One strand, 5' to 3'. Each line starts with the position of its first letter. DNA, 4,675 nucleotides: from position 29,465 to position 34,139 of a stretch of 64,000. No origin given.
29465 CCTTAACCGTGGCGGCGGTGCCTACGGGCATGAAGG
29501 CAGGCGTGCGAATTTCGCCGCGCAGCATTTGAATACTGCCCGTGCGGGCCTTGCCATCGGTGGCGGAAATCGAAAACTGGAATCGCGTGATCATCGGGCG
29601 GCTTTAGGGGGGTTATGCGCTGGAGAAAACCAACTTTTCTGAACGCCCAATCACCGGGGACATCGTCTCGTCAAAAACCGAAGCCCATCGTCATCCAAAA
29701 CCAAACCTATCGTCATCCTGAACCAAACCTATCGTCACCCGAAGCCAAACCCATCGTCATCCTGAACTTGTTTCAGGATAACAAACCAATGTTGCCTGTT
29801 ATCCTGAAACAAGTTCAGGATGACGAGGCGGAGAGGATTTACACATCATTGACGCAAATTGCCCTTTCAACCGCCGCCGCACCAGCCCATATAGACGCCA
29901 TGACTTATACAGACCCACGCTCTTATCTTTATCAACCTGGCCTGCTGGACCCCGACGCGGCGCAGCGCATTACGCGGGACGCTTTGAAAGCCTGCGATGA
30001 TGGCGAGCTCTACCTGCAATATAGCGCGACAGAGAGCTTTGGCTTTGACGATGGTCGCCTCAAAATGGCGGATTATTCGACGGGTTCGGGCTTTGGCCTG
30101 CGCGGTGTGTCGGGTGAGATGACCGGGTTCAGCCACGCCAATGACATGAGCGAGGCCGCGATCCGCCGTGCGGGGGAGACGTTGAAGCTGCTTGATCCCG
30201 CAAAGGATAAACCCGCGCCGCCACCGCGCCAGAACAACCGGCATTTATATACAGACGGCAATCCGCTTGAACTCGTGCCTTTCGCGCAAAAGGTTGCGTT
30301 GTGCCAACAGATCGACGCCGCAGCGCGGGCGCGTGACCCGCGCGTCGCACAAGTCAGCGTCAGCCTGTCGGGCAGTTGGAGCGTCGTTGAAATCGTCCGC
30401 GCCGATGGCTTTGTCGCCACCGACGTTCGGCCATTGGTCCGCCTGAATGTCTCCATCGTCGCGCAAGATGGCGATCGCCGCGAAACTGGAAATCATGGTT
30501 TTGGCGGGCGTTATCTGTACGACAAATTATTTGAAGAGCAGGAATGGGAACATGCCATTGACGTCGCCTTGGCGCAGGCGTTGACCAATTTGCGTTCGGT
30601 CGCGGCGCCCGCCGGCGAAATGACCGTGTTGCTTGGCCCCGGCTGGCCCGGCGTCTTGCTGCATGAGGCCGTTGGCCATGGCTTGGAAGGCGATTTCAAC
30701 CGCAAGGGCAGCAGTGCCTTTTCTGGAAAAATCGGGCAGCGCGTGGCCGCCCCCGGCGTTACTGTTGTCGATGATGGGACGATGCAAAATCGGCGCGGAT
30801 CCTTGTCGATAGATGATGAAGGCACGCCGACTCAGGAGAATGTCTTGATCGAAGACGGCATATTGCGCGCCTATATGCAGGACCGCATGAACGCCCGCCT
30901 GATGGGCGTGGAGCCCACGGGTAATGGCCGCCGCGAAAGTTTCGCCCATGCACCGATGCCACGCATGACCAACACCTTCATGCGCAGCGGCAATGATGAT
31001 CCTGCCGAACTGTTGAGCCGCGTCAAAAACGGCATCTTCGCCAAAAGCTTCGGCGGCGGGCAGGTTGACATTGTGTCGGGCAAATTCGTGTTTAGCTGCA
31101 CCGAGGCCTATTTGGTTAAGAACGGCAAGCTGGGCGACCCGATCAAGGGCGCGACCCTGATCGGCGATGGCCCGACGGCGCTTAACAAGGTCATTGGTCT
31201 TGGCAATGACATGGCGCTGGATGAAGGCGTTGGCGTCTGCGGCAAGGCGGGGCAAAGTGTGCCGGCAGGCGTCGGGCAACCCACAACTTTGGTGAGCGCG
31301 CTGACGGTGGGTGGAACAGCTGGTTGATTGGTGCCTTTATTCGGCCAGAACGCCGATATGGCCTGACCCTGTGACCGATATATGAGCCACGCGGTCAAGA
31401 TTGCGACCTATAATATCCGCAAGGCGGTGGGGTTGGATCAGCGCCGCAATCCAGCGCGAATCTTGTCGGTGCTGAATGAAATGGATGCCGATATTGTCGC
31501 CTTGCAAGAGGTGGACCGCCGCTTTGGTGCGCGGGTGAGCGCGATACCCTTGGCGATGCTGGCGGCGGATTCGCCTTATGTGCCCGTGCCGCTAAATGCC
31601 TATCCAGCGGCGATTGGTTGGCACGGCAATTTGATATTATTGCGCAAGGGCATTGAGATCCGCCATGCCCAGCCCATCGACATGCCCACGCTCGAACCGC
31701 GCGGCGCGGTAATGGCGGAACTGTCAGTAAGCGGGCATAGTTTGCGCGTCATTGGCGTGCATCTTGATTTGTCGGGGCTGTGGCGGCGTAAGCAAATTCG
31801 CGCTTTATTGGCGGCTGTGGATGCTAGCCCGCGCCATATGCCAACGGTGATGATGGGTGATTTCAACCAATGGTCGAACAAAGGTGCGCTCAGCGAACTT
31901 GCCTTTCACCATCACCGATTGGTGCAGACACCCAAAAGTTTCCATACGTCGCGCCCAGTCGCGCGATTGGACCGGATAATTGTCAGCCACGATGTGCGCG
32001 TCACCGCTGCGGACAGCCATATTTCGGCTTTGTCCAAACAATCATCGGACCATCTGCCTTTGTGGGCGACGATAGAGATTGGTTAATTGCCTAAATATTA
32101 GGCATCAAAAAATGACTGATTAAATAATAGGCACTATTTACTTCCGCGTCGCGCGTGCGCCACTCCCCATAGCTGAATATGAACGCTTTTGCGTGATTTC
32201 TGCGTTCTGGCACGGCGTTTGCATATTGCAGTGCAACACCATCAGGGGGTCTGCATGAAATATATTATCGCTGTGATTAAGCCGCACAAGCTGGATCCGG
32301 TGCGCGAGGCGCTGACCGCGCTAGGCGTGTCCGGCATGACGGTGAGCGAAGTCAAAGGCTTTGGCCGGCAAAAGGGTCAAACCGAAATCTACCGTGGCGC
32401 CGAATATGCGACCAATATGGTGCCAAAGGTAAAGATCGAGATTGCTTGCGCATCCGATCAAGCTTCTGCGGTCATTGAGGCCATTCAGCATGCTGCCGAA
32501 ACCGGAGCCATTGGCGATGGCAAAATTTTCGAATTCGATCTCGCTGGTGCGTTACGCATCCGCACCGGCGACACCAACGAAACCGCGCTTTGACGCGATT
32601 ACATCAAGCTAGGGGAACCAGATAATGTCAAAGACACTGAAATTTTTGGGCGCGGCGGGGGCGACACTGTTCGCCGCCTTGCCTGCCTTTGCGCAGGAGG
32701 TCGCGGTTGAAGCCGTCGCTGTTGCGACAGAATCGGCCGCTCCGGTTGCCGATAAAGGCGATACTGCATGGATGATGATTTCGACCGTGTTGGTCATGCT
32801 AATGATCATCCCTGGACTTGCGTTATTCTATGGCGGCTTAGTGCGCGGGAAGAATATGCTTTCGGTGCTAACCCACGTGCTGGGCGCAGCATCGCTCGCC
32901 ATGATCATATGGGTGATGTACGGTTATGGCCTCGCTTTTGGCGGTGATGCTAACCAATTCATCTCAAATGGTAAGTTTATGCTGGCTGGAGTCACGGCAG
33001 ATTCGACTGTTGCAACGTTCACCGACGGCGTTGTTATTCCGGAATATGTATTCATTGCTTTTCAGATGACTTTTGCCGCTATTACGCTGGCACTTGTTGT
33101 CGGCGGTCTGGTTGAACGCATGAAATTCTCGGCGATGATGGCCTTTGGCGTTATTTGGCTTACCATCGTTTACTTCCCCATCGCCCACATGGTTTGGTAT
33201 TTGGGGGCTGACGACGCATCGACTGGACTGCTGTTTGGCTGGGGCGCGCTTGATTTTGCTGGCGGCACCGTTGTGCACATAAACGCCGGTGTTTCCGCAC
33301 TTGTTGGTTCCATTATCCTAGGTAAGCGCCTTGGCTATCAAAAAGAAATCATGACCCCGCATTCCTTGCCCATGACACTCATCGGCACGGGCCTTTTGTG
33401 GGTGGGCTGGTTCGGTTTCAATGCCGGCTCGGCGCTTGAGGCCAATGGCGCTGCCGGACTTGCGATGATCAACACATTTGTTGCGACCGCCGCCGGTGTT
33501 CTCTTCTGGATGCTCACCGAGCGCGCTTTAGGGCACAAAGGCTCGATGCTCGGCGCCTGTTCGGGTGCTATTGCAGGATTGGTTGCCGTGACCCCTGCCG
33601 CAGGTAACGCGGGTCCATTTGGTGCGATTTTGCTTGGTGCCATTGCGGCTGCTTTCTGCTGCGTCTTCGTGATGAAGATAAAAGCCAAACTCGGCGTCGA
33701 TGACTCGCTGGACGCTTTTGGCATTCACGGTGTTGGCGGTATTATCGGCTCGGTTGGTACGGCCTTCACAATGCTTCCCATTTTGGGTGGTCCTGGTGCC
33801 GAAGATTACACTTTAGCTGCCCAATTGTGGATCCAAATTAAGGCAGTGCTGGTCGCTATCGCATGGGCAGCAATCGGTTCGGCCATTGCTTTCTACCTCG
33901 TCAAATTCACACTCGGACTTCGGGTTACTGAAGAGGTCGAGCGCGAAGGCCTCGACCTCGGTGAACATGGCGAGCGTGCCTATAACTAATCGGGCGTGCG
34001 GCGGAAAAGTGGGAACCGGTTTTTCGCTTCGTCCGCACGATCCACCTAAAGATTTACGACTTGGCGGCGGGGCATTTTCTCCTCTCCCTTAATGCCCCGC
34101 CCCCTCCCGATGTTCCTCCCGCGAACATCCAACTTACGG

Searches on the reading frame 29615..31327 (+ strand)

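Call 8: search_protein_families(library=pfam, proteins=[window:29615-31327:+])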
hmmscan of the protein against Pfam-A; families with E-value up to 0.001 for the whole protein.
window:29615-31327:+ (570 aa): 3 families
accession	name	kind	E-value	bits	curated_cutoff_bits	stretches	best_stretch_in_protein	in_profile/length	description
PF19289.4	PmbA_TldD_3rd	-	1.2e-66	224.5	22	1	334-567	2-220/220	PmbA/TldA metallopeptidase C-terminal domain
PF19290.4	PmbA_TldD_2nd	-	5.5e-19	69.1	20.9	1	217-326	2-109/109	PmbA/TldA metallopeptidase central domain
PF01523.21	PmbA_TldD_1st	-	8.4e-11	42.3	20.9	1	131-188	2-59/65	PmbA/TldA metallopeptidase domain 1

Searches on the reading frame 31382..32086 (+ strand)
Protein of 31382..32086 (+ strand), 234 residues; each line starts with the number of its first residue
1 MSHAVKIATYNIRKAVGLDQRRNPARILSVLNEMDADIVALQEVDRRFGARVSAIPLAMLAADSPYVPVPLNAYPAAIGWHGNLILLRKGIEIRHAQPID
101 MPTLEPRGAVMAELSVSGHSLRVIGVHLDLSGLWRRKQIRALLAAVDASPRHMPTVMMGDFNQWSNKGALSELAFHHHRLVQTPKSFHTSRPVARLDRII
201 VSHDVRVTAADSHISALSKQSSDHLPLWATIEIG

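Call 8: search_protein_families(library=pfam, proteins=[window:31382-32086:+])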
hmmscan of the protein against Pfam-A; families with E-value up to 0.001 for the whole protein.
window:31382-32086:+ (234 aa): 1 family
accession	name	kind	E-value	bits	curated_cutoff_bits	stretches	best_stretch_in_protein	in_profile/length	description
PF03372.29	Exo_endo_phos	-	7.8e-21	75.2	24.5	1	8-224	1-225/225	Endonuclease/Exonuclease/phosphatase family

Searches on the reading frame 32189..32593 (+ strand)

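Call 8: search_protein_families(library=pfam, proteins=[window:32189-32593:+])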
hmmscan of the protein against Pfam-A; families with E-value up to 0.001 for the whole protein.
window:32189-32593:+ (134 aa): 2 families
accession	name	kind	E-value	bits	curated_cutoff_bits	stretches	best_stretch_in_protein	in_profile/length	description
PF00543.27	P-II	-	1.2e-27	96.6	25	1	23-127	1-101/102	Nitrogen regulatory protein P-II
PF11582.13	DUF3240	-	0.00084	19.8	21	0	35-103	16-83/102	Protein of unknown function (DUF3240)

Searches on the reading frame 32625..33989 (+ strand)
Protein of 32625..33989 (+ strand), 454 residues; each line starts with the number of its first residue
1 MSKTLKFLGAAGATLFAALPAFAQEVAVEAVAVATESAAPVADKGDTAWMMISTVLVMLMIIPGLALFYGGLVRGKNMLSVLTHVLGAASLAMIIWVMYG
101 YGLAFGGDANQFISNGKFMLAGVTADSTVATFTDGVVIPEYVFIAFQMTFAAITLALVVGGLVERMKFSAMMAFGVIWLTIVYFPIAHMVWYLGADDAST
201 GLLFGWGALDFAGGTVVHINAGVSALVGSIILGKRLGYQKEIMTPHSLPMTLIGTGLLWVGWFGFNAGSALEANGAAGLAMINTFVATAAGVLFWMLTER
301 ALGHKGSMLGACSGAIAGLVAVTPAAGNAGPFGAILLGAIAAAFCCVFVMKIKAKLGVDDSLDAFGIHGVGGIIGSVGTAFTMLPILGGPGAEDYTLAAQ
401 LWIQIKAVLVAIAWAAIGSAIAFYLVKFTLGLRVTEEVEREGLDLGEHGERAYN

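Call 8: search_protein_families(library=pfam, proteins=[window:32625-33989:+])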
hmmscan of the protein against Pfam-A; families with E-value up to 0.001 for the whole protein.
window:32625-33989:+ (454 aa): 1 family
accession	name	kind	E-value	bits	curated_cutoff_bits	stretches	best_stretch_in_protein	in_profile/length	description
PF00909.26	Ammonium_transp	-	2.3e-111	372.8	23.2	1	48-453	1-399/399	Ammonium Transporter Family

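Call 11: find_related_loci(query=window:32625-33986:+, collection=genome_contigs, flank=3000)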
Query window:32625-33986:+ (454 aa) in genome_contigs; peptide patterns used: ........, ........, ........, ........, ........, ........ (x = any residue, [..] = any of these).
600 stretches matched a pattern (row limit reached: there are more); 600 encode a relative of the query (tblastn E <= 1e-3); the best 80 are kept; 80 distinct loci.
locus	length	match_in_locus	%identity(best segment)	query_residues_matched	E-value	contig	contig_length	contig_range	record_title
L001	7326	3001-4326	78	9-454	0e+0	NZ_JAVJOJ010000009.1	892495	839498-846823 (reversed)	MAG: Sphingopyxis sp. isolate A1-SPW-19 k141_43268, whole genome shotgun sequence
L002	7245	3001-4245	81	40-454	0e+0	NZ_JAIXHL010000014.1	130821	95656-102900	MAG: Sphingomonas sp. isolate bin06 ROSE_m_32_bin6_000041, whole genome shotgun sequence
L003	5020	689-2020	70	9-454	0e+0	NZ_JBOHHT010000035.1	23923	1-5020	MAG: Sphingopyxis sp. isolate TC-B5_concoct.bin.23 k127_100587, whole genome shotgun sequence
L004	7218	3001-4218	77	43-454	0e+0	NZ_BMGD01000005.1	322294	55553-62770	Blastomonas aquatica strain CGMCC 1.12851 sequence05, whole genome shotgun sequence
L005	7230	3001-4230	68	40-454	0e+0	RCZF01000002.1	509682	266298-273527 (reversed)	Sphingomonas koreensis strain S11.1Y scaffold2.1, whole genome shotgun sequence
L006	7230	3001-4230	69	40-454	4e-178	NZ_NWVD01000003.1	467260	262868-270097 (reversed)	Sphingomonas ginsenosidimutans strain KACC 14949 contig3, whole genome shotgun sequence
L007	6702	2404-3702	67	15-454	3e-178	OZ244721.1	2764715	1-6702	MAG: Sphingomonadaceae bacterium isolate dc1d8073-9e5f-46b1-8669-ea7795639bec genome assembly, chromosome: 1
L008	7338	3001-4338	67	1-454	5e-176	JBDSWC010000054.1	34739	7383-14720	MAG: Sphingomonas sp. isolate cluster1_bin.619 k127_12280099, whole genome shotgun sequence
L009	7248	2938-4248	64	6-454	8e-174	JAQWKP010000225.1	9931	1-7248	MAG: Novosphingobium sp. isolate cluster2_bin.102 k141_1740816, whole genome shotgun sequence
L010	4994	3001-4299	67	19-454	7e-174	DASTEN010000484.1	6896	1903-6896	MAG TPA_asm: Sphingomonas sp. isolate SMAG_U848 k141_1474821, whole genome shotgun sequence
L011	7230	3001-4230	68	40-454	4e-172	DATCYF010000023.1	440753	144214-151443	MAG TPA_asm: Rhizorhapis sp. isolate SMAG_U7458 k141_121799, whole genome shotgun sequence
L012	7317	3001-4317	66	1-454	3e-171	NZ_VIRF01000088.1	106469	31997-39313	Novosphingobium sp. BW1 NODE_10_length_106469_cov_35.0127_ID_19, whole genome shotgun sequence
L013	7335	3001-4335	64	1-454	2e-169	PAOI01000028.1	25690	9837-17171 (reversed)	MAG: Sphingomonas sp. isolate SAT22 282504, whole genome shotgun sequence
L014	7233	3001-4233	68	43-454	1e-162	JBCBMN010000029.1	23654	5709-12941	MAG: Pseudomonadota bacterium isolate J06630_10 NODE_29_length_23654_cov_7.025491, whole genome shotgun sequence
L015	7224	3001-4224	66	41-454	1e-162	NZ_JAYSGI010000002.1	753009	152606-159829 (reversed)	MAG: Pelagerythrobacter sp. isolate ZZ2_ZZA25_bin.7 NODE_4_length_753009_cov_21.683981, whole genome shotgun sequence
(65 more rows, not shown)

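Call 36: find_encoding_contigs(protein=window:32625-33989:+, flank=3000, max_places=8)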
Protein window:32625-33989:+ (454 aa): no gene with exactly this product is on record in the collection.
